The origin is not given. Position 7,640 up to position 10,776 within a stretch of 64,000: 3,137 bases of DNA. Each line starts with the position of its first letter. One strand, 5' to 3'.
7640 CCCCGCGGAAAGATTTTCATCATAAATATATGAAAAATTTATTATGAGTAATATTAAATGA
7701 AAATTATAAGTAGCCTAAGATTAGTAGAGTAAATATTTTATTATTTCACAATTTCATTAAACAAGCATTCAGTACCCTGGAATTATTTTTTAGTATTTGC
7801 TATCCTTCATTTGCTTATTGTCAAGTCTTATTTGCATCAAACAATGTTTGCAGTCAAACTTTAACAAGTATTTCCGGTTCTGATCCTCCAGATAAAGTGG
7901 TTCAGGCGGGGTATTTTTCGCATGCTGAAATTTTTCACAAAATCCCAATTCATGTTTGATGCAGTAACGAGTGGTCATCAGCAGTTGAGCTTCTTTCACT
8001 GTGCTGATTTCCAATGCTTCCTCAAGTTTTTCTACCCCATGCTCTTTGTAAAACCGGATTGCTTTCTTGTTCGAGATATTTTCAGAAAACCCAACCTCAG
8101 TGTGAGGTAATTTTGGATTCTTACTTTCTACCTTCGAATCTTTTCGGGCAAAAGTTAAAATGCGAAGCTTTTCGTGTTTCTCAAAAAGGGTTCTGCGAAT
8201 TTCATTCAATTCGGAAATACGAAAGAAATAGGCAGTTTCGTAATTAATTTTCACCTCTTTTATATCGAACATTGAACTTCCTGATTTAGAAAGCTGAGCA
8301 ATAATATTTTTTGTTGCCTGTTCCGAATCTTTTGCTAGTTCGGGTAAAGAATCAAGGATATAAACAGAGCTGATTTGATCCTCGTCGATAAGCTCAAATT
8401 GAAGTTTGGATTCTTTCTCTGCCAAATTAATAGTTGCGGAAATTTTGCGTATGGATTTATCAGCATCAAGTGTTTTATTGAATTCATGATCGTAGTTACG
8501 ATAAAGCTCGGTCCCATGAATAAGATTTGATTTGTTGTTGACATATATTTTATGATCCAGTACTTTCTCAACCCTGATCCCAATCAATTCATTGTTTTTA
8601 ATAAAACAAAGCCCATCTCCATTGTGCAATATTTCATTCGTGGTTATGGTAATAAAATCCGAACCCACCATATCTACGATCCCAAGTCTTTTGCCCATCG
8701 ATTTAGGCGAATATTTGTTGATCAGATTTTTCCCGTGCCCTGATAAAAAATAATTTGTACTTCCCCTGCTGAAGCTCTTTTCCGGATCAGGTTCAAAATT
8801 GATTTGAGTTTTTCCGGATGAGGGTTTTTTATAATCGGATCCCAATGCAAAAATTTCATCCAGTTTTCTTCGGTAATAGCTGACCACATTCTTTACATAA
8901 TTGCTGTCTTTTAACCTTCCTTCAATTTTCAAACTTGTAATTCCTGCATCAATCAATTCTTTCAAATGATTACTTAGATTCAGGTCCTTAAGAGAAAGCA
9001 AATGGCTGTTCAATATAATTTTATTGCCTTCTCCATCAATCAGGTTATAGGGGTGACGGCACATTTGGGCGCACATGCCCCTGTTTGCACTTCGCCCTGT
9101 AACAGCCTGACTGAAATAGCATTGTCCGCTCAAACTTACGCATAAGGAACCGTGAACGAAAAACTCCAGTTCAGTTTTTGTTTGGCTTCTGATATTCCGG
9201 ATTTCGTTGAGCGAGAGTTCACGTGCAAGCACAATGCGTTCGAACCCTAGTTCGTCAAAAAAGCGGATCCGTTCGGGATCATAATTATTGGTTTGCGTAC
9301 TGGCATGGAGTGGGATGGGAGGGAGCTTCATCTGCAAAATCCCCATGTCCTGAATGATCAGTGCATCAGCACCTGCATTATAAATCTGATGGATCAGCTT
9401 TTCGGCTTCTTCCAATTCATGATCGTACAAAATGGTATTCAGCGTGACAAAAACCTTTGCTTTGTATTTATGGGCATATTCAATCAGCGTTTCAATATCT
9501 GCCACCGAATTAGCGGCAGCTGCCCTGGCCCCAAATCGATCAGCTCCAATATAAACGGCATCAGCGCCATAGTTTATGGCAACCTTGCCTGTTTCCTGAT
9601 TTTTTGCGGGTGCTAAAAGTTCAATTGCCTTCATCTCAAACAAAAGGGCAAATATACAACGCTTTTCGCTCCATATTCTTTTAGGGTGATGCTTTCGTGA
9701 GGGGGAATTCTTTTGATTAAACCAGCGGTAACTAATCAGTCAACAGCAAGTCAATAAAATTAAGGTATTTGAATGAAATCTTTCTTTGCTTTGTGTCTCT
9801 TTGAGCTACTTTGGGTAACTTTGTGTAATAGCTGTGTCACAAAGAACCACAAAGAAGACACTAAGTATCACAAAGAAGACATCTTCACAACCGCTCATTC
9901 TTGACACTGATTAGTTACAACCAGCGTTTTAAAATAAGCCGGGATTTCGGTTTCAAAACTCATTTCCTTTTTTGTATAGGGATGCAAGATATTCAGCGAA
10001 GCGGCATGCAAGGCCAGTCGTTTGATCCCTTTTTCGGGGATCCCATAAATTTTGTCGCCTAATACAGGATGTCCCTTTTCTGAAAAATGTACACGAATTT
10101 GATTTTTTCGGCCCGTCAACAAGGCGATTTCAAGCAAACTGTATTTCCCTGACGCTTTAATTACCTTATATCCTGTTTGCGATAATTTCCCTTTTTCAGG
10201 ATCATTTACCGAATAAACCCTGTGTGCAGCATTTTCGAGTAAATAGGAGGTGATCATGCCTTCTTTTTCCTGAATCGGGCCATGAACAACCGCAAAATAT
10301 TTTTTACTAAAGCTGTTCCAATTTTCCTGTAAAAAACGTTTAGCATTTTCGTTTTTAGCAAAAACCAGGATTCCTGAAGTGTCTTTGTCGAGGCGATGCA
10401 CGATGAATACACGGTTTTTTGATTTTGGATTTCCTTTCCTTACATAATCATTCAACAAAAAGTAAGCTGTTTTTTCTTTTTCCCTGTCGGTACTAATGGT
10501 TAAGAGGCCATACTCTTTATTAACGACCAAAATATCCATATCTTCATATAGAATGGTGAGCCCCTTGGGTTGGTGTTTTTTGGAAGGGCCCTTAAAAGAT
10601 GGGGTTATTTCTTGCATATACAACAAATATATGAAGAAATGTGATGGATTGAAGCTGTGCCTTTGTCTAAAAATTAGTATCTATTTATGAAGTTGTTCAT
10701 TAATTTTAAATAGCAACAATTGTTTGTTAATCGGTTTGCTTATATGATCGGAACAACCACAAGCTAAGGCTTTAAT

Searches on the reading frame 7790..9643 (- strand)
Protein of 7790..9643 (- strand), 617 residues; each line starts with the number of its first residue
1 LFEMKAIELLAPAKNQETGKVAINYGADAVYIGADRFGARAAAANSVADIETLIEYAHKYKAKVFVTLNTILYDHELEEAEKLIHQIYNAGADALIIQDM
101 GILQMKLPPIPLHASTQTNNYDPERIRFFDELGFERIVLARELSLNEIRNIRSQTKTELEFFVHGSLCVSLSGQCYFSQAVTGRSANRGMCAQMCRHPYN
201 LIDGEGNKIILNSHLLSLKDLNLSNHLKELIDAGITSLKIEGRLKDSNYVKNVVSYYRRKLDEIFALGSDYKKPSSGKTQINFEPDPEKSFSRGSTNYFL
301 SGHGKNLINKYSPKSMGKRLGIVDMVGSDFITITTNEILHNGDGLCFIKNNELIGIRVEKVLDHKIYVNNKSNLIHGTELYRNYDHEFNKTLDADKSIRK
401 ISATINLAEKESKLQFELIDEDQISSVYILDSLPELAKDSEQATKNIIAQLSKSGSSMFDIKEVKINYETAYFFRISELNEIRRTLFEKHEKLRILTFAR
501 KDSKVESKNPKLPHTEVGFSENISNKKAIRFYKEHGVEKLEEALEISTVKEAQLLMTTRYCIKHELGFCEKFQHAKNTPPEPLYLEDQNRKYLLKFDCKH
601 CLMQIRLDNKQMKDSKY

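Call 80: search_protein_families(library=pfam, proteins=[window:7790-9643:-], max_evalue=0.00001)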
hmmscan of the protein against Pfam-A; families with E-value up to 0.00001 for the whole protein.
window:7790-9643:- (617 aa): 2 families
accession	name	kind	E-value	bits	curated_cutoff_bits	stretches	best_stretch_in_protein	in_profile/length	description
PF01136.24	Peptidase_U32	-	1.9e-78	263.4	22.4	1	77-303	1-230/233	Peptidase family U32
PF12392.13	DUF3656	-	5.1e-19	69.4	22.1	1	380-495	1-109/109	Collagenase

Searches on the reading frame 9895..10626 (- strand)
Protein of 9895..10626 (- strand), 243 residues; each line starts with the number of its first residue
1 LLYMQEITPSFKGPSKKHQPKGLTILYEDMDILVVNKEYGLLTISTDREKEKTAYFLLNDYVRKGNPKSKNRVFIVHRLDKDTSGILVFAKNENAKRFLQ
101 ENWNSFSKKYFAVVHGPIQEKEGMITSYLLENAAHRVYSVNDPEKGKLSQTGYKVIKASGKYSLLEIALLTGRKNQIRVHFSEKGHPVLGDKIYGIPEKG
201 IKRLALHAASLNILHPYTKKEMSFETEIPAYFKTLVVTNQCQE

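Call 80: search_protein_families(library=pfam, proteins=[window:9895-10626:-], max_evalue=0.00001)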
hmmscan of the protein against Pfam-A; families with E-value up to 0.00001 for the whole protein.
window:9895-10626:- (243 aa): 1 family
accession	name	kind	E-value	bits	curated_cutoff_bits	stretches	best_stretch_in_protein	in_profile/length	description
PF00849.27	PseudoU_synth_2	-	1.2e-30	107.2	26.8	1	31-182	1-151/152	RNA pseudouridylate synthase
